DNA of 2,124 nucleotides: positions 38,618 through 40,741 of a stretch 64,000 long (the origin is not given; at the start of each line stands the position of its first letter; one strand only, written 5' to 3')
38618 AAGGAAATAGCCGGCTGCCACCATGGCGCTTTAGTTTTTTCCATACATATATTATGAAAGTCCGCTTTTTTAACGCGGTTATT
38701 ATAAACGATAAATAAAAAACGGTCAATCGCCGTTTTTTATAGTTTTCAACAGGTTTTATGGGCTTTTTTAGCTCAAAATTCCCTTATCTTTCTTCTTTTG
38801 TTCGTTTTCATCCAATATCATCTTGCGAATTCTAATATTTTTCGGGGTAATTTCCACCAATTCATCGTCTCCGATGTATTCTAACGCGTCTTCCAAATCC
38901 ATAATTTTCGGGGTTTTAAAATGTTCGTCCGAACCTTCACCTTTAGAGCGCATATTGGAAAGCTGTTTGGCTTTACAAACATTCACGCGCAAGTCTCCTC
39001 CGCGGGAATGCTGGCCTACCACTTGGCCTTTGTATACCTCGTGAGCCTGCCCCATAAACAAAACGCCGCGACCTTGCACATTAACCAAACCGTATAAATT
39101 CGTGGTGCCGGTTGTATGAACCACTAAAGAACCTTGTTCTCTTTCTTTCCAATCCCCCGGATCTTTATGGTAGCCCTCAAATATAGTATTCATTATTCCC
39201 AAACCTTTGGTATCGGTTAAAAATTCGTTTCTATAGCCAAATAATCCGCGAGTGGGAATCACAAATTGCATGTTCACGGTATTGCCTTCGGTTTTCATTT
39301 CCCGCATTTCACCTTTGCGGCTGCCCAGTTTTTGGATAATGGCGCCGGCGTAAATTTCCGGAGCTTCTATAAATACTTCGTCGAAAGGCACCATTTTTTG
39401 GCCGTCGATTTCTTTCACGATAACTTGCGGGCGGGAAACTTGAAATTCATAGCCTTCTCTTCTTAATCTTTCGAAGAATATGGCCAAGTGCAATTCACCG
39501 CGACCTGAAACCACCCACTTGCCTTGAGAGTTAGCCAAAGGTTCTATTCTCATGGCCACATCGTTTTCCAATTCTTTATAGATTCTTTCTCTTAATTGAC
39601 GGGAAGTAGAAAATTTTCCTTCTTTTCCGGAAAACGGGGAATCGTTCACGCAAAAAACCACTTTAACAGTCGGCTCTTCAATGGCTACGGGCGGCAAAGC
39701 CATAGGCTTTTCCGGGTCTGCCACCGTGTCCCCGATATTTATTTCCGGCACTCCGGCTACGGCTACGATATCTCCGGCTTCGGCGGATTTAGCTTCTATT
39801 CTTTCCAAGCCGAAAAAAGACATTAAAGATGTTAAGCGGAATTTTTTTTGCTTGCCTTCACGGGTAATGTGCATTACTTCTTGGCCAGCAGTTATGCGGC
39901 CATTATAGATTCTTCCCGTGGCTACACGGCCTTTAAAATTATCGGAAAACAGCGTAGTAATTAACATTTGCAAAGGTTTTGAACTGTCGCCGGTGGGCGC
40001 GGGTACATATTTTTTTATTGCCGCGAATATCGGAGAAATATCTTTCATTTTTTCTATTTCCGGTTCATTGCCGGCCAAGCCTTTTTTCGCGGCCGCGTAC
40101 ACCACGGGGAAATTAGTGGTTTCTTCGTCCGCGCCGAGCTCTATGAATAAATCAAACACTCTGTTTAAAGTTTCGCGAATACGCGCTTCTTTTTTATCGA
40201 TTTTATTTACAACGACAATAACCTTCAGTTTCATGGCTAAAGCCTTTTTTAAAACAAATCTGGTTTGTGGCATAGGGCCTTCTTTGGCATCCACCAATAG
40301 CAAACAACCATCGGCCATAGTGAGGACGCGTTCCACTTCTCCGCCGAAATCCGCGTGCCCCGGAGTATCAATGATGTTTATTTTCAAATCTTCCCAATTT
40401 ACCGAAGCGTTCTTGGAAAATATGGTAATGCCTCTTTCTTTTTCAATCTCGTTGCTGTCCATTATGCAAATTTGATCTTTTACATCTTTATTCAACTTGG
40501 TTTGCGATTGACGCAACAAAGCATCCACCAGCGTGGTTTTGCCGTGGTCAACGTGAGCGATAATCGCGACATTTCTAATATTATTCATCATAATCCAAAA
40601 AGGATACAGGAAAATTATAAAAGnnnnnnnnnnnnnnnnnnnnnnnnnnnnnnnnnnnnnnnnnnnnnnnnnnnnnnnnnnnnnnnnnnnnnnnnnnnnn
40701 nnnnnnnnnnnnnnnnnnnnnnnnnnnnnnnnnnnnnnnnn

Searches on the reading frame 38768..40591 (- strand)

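Call 6: search_protein_families(library=pfam, proteins=[window:38768-40591:-], max_evalue=0.01)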
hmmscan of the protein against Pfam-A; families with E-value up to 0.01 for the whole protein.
window:38768-40591:- (607 aa): 9 families
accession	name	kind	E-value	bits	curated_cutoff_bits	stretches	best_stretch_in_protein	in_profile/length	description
PF00009.33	GTP_EFTU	-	4.9e-56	189.7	26.5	1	4-197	2-187/188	Elongation factor Tu GTP binding domain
PF21018.2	BipA_C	-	3.9e-40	136.5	23.8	1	486-594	1-109/110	TypA/BipA C-terminal domain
PF00679.30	EFG_C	-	4.4e-18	65.5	27.9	1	402-483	5-87/89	Elongation factor G C-terminus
PF03144.31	GTP_EFTU_D2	-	3.4e-15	56.7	30.3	1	221-291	1-73/73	Elongation factor Tu domain 2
PF22042.2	EF-G_D2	-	1.9e-13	50.7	27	1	210-291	5-82/84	Elongation factor G domain 2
PF01926.29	MMR_HSR1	-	9.4e-08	32.6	21.9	1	8-130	2-113/113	50S ribosome-binding GTPase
PF14492.12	EFG_III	-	3.9e-05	24.1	27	1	330-385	18-73/75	Elongation Factor G, domain III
PF00735.24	Septin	-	0.00043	20.1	26.2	1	8-82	7-75/280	Septin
PF08477.19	Roc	-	0.0088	16.7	27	0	14-132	8-119/119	Ras of Complex, Roc, domain of DAPkinase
